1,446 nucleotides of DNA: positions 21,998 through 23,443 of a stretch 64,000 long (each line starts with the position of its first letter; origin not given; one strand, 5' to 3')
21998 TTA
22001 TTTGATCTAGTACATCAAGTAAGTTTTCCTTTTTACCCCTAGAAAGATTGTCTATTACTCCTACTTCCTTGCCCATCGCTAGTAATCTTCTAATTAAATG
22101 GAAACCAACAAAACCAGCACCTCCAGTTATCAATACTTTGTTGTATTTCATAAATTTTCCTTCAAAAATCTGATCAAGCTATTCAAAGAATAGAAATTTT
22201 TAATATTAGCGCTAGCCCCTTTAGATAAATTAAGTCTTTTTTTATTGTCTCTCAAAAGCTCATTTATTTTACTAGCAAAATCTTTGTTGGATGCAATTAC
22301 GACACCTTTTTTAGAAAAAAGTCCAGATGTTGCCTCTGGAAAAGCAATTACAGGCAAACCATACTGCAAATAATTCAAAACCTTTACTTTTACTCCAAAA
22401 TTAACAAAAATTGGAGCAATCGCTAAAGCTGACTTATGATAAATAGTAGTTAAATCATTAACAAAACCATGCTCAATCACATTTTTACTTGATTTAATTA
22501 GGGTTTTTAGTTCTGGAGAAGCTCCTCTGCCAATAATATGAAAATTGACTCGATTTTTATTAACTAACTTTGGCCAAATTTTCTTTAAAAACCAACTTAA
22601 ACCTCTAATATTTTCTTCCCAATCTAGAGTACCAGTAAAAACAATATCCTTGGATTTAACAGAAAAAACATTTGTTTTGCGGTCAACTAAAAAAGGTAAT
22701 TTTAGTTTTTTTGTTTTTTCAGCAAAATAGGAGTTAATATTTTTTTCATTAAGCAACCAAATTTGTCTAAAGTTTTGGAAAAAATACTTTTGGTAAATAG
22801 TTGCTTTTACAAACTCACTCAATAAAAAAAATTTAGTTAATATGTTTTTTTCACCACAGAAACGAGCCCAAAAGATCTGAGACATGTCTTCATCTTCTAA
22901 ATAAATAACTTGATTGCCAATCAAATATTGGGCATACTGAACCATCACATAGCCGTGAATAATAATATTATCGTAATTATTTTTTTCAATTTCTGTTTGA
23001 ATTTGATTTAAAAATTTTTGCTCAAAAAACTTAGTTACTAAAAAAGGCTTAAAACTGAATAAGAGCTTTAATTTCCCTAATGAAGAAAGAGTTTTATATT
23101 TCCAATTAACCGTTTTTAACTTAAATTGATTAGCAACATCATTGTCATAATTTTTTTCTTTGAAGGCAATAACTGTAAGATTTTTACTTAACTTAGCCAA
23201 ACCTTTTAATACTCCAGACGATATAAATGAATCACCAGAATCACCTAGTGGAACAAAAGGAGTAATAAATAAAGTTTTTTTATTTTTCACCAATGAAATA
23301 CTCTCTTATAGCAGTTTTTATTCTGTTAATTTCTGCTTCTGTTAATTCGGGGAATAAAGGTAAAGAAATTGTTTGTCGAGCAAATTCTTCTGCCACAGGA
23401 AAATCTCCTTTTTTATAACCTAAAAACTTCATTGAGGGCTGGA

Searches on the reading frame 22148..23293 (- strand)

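Call 69: search_protein_families(library=pfam, proteins=[window:22148-23293:-], max_evalue=0.001)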
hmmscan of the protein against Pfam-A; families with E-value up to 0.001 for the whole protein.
window:22148-23293:- (381 aa): 3 families
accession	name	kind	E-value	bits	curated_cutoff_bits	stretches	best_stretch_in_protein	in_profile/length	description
PF13692.12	Glyco_trans_1_4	-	5.8e-23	82.2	27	1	215-349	2-142/142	Glycosyl transferases group 1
PF00534.26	Glycos_transf_1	-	3.3e-11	43.4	26.4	1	205-360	6-169/172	Glycosyl transferases group 1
PF13524.12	Glyco_trans_1_2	-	0.00022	21.6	25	1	243-374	12-139/144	Glycosyl transferase-like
